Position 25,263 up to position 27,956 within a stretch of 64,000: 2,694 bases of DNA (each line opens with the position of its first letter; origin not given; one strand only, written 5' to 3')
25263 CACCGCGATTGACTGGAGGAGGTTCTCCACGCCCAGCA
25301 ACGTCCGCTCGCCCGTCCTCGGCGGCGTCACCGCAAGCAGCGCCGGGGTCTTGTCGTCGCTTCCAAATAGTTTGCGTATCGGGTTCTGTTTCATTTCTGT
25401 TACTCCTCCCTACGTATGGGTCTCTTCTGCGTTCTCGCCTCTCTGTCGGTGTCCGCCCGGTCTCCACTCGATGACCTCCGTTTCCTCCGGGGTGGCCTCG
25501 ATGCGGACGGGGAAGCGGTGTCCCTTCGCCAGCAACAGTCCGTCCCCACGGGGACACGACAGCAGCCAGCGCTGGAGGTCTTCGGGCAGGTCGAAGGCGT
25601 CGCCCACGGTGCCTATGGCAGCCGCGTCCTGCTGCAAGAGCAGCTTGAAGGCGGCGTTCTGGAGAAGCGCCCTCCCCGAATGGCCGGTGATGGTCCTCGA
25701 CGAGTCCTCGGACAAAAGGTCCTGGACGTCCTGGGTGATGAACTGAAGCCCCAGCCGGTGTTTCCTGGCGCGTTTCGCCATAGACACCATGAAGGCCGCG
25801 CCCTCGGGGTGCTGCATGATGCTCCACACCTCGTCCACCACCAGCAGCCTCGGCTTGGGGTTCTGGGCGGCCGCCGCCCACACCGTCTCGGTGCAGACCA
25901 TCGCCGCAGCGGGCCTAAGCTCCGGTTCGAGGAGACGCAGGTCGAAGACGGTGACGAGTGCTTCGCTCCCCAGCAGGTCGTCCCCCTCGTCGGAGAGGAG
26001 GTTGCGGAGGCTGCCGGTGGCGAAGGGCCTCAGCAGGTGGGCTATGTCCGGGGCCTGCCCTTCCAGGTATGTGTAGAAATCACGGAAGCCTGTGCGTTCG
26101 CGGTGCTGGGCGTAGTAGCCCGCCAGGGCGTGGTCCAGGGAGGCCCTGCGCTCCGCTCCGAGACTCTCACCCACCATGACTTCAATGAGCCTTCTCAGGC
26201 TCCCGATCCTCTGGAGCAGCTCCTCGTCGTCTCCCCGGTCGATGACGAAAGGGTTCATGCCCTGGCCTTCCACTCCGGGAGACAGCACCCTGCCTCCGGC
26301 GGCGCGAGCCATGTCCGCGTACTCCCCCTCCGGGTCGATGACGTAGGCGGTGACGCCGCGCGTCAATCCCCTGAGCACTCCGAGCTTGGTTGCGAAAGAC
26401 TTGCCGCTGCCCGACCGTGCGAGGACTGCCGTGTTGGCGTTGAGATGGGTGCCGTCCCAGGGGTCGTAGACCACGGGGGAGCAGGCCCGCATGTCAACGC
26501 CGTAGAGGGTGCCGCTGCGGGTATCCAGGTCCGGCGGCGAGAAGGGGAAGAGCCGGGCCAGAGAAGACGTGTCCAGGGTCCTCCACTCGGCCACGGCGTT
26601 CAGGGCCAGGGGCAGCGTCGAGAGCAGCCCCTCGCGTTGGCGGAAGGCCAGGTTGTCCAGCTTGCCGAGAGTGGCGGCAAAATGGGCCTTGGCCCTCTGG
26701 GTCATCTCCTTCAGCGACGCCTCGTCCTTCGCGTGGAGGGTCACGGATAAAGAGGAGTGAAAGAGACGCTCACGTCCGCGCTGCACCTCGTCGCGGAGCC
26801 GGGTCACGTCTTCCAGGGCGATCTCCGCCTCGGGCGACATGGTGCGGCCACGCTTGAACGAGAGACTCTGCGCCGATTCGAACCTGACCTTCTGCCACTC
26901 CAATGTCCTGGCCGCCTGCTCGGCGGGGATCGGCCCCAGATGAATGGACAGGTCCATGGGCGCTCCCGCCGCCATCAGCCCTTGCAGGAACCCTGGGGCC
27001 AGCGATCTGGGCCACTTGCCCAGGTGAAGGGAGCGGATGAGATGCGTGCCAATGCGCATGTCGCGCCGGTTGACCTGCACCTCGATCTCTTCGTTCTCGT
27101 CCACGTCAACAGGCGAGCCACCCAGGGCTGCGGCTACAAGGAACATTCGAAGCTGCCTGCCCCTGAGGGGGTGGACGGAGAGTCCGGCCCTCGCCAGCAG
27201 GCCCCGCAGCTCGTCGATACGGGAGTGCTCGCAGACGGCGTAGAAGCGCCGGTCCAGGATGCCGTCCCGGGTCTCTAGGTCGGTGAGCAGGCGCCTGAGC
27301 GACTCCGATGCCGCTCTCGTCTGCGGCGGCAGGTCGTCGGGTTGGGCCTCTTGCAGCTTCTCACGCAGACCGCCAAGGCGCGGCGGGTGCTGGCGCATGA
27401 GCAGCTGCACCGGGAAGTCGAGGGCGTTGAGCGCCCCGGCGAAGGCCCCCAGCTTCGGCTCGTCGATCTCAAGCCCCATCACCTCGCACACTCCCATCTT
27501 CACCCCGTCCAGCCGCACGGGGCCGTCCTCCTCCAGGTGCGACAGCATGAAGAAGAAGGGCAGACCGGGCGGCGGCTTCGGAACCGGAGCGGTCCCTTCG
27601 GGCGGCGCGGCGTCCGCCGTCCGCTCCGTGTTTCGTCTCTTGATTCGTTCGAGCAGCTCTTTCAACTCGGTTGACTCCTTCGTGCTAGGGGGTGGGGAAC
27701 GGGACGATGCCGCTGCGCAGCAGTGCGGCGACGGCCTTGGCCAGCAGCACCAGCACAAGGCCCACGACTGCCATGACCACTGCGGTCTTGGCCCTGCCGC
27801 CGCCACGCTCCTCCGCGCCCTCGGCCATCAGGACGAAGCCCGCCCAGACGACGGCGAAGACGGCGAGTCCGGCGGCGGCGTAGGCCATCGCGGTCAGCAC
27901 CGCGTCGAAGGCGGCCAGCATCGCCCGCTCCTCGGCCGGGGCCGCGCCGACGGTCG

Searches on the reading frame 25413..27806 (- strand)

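Call 31: search_protein_families(library=pfam, max_evalue=0.00001, proteins=[window:25413-27806:-])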
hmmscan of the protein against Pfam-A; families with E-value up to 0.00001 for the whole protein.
seq(798 aa): 4 families
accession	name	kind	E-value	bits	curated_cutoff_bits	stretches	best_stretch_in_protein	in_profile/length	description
PF19044.6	P-loop_TraG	-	1.6e-12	47.3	25.8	1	452-727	25-319/413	TraG P-loop domain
PF12846.13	AAA_10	-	4.9e-10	39.4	27.5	0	651-706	240-295/362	AAA-like domain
PF11130.14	TraC_F_IV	-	4.6e-08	32.9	28.1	1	307-402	281-375/375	TraC protein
PF01935.23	DUF87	-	7.9e-06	26.6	23.2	0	459-500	26-68/220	Helicase HerA, central domain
